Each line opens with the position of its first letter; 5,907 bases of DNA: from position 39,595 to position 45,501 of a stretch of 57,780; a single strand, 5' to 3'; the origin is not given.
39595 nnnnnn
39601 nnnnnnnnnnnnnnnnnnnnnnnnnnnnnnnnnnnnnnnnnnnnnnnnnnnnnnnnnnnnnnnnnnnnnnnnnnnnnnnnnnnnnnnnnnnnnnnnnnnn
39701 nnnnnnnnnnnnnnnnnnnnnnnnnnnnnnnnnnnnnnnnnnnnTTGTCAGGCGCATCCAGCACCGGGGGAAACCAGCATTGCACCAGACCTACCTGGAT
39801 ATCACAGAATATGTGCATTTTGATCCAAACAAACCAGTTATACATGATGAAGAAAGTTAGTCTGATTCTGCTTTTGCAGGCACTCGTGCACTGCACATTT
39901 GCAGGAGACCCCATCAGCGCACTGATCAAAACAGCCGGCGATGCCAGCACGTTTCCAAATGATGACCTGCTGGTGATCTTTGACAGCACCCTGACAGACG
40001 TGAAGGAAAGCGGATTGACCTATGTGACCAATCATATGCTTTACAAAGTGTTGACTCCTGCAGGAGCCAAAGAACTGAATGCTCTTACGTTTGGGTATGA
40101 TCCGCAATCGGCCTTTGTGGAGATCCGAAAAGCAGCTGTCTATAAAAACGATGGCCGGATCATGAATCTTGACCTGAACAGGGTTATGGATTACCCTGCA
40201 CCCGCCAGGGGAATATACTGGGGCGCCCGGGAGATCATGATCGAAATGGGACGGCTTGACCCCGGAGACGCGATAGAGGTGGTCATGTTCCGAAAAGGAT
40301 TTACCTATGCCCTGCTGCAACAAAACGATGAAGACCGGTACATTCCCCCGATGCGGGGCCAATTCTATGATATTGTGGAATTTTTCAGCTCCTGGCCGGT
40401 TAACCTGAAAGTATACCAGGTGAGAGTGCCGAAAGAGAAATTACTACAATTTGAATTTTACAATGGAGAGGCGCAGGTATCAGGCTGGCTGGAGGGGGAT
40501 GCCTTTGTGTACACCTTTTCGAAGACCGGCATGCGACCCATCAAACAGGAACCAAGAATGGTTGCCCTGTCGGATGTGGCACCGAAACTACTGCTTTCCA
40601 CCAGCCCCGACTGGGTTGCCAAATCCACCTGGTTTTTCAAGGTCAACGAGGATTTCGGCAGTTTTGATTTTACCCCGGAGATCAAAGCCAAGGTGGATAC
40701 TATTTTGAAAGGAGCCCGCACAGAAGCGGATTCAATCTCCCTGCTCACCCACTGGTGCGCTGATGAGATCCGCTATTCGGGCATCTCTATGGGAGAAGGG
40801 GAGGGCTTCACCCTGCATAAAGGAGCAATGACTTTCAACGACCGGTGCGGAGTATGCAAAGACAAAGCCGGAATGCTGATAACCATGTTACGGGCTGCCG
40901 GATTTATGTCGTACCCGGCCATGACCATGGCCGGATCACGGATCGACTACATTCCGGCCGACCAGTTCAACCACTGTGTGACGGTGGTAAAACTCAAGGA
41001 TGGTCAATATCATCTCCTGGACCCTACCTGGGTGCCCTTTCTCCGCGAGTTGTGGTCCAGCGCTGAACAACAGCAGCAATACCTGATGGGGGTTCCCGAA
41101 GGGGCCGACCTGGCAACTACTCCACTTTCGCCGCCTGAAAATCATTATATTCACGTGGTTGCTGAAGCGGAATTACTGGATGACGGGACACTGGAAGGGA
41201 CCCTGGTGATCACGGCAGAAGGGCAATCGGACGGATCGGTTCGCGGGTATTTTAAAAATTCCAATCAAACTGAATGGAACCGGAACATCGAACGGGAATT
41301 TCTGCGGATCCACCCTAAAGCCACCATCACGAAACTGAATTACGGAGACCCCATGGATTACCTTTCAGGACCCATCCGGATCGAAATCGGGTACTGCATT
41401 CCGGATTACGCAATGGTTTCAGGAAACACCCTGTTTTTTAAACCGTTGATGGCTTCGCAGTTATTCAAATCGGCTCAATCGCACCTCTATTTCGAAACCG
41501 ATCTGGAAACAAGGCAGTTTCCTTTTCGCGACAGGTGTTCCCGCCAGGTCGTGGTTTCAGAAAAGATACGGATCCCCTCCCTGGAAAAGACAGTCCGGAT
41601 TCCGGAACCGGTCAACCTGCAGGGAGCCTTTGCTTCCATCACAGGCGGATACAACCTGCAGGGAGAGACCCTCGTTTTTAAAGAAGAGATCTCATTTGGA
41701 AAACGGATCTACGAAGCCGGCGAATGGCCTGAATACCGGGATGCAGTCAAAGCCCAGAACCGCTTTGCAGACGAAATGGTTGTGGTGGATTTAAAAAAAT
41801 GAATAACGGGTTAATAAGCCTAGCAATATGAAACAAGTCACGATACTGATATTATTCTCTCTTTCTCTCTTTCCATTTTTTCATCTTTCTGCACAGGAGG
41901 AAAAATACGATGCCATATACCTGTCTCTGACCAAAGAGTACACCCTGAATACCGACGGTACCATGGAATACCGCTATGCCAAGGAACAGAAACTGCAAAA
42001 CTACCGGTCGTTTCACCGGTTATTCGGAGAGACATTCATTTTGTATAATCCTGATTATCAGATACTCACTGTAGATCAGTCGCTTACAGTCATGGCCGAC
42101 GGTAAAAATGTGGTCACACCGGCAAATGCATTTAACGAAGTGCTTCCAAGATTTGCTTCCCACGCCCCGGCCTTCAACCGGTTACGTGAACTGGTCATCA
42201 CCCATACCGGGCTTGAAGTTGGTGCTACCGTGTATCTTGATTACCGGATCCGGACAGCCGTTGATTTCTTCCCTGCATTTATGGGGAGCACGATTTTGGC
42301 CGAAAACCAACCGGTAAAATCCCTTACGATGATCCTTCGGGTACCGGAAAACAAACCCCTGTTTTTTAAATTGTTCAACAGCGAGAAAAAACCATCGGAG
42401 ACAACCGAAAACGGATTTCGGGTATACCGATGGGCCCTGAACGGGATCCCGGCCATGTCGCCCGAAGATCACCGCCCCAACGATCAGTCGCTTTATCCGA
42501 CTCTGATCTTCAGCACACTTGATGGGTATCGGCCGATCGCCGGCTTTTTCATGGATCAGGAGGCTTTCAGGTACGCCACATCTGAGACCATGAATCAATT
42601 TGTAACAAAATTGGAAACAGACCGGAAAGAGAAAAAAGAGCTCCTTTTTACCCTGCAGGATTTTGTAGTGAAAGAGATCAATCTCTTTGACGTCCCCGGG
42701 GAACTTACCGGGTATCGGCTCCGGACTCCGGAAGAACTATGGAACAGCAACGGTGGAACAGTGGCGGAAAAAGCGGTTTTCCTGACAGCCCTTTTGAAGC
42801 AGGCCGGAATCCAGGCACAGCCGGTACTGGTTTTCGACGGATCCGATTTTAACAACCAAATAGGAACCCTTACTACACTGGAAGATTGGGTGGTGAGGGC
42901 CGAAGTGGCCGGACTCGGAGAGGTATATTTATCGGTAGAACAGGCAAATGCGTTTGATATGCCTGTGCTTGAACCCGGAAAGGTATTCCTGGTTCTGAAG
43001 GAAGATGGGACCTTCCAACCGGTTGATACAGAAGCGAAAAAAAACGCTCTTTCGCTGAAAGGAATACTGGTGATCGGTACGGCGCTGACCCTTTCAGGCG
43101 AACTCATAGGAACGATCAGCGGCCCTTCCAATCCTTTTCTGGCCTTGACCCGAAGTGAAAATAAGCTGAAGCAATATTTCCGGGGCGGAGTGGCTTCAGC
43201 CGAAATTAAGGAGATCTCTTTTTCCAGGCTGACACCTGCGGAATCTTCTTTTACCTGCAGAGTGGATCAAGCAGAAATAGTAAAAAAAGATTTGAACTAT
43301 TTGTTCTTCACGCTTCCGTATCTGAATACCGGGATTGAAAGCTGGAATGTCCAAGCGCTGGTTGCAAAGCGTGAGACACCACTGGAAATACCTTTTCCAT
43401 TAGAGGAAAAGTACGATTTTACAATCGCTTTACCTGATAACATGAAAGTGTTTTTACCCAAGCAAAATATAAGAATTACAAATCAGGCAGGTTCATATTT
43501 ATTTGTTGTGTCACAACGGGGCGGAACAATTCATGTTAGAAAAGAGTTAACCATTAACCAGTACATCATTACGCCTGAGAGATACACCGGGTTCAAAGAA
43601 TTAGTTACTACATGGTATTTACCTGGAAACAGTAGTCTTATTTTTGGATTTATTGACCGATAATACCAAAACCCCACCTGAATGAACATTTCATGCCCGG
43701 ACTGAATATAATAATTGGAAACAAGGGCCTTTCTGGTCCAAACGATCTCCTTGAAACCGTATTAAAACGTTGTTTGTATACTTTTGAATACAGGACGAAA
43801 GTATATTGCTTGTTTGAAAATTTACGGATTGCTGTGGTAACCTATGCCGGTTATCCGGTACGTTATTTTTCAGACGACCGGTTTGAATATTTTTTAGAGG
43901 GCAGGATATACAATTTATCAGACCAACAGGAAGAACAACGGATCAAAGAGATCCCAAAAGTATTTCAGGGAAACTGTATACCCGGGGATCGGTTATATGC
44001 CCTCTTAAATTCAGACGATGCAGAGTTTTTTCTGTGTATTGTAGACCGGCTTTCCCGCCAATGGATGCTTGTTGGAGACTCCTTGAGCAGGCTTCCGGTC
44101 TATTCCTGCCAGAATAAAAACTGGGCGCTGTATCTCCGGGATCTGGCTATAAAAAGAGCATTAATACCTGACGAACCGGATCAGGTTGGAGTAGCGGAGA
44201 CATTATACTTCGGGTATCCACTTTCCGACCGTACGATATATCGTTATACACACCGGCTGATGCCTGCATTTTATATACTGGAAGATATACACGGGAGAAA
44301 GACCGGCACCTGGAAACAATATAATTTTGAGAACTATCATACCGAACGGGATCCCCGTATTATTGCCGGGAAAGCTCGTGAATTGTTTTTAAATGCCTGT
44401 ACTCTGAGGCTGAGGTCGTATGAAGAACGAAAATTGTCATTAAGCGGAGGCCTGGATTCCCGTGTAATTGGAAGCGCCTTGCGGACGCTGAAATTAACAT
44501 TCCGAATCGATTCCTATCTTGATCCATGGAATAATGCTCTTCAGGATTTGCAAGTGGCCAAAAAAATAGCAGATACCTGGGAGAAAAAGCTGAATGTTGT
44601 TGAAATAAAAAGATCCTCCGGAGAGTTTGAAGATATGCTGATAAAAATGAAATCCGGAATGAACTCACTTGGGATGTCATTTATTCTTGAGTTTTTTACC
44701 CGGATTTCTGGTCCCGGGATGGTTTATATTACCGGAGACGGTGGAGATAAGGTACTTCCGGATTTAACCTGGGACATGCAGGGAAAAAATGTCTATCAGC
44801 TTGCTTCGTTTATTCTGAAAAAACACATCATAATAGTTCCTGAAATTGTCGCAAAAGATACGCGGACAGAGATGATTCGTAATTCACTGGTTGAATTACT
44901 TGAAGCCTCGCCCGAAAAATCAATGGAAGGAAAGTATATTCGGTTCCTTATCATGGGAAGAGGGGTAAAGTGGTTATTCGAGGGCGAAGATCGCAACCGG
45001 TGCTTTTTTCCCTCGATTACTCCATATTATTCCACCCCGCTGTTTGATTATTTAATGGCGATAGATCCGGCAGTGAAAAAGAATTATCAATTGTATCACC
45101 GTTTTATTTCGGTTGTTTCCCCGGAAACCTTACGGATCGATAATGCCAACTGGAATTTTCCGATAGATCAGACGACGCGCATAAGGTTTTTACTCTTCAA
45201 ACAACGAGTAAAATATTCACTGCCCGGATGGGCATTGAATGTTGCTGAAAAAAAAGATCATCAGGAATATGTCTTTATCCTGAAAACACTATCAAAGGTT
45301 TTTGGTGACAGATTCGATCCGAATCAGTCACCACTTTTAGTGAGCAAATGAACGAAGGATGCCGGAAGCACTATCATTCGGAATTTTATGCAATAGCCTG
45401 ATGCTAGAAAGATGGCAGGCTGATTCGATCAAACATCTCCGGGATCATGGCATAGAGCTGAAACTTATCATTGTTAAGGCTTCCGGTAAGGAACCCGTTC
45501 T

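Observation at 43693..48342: Three-gene module without a glycosyltransferase: Cys-less AsnB-like enzyme, formyltransferase-propeller fusion, MOP flippase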

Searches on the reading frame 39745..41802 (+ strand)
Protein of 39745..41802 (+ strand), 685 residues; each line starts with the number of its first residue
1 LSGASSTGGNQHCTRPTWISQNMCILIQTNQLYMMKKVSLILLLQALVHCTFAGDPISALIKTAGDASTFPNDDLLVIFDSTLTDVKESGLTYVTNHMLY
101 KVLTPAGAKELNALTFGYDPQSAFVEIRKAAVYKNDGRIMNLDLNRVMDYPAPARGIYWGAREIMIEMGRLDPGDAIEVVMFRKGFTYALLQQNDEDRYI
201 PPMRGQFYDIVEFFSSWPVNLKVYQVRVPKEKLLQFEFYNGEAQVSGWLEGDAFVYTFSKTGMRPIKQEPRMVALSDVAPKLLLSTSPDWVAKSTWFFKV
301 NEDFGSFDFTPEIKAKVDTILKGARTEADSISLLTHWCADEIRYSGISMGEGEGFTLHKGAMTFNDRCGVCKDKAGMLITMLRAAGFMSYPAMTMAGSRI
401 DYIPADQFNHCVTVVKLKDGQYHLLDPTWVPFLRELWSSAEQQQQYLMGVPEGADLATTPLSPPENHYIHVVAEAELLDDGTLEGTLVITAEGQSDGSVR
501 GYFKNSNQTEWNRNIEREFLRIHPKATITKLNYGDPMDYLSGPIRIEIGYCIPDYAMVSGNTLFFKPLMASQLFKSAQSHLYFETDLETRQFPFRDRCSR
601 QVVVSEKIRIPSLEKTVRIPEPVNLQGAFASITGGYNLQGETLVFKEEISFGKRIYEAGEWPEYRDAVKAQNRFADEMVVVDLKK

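Call 3: search_protein_families(library=pfam, proteins=[window:39745-41802:+], max_evalue=0.01)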
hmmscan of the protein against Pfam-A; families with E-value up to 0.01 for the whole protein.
window:39745-41802:+ (685 aa): 2 families
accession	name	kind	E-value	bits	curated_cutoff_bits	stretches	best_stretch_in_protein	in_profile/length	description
PF12969.12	DUF3857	-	1.3e-29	103.9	24.6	1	89-265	2-168/170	Domain of Unknown Function with PDB structure (DUF3857)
PF01841.26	Transglut_core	-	1.9e-07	31.8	23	1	317-427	4-108/108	Transglutaminase-like superfamily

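Call 4: search_protein_families(library=ncbifam, proteins=[window:39745-41802:+], max_evalue=0.01)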
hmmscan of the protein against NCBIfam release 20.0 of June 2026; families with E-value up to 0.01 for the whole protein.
window:39745-41802:+ (685 aa): 0 families

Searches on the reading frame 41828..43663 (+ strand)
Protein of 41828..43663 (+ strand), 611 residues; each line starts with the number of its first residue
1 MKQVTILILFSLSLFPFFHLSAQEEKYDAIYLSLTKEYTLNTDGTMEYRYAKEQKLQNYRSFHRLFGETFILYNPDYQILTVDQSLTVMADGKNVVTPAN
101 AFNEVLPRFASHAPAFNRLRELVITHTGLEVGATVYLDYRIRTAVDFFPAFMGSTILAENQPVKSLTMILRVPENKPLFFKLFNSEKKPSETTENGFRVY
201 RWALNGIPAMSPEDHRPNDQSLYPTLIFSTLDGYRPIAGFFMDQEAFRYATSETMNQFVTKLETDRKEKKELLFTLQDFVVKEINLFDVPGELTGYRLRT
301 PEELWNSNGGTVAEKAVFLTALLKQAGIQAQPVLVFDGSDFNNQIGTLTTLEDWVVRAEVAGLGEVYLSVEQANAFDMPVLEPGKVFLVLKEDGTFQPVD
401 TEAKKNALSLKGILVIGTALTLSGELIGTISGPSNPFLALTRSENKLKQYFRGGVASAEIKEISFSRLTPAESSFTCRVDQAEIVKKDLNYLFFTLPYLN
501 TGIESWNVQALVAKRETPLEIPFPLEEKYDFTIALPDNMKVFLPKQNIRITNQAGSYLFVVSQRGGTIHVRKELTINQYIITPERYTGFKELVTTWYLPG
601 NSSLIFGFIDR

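Call 3: search_protein_families(library=pfam, proteins=[window:41828-43663:+], max_evalue=0.01)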
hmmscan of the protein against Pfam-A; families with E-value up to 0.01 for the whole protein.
window:41828-43663:+ (611 aa): 2 families
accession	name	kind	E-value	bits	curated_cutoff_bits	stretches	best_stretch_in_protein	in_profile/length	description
PF12969.12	DUF3857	-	5.4e-32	111.6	24.6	1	43-209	2-168/170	Domain of Unknown Function with PDB structure (DUF3857)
PF12970.12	DUF3858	-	4.4e-28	98.2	27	1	491-606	1-116/116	Domain of Unknown Function with PDB structure (DUF3858)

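Call 4: search_protein_families(library=ncbifam, proteins=[window:41828-43663:+], max_evalue=0.01)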
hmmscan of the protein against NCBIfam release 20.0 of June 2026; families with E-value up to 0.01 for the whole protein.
window:41828-43663:+ (611 aa): 0 families

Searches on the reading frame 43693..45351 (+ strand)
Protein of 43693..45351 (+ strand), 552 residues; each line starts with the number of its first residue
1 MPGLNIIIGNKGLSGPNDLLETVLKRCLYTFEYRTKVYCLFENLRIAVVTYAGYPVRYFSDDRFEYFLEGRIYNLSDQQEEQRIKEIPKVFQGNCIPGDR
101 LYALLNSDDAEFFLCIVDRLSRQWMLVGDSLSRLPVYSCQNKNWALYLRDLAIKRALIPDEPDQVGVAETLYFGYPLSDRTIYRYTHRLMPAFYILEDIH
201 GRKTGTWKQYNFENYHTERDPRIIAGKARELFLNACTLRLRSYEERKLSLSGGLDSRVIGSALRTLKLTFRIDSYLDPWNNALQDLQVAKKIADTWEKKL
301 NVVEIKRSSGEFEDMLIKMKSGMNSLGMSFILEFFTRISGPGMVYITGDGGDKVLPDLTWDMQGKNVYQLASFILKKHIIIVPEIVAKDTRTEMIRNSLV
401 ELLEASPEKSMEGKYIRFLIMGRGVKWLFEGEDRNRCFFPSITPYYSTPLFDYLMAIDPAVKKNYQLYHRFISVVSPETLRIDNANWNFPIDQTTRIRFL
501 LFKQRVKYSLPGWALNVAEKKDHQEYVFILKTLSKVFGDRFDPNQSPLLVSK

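Call 3: search_protein_families(library=pfam, proteins=[window:43693-45351:+], max_evalue=0.01)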
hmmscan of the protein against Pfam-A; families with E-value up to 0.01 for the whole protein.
window:43693-45351:+ (552 aa): 1 family
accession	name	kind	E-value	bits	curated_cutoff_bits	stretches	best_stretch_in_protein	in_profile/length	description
PF00733.27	Asn_synthase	-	0.0014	18.8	21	1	228-354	2-131/354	Asparagine synthase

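Call 4: search_protein_families(library=ncbifam, proteins=[window:43693-45351:+], max_evalue=0.01)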
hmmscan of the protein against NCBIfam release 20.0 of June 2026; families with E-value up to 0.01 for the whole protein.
window:43693-45351:+ (552 aa): 3 families
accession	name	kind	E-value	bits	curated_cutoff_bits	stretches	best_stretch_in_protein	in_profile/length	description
TIGR01536.1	asn_synth_AEB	equivalog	1.9e-09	37.1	267.1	1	109-354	121-367/517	asparagine synthase (glutamine-hydrolyzing)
TIGR03108.1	eps_aminotran_1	hypoth_equivalog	5.2e-05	22.1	816.9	1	112-309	123-324/628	XrtA/PEP-CTERM system amidotransferase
NF033535.1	lass_lactam_cya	exception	0.00026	19.7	525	1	158-266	171-279/668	lasso peptide isopeptide bond-forming cyclase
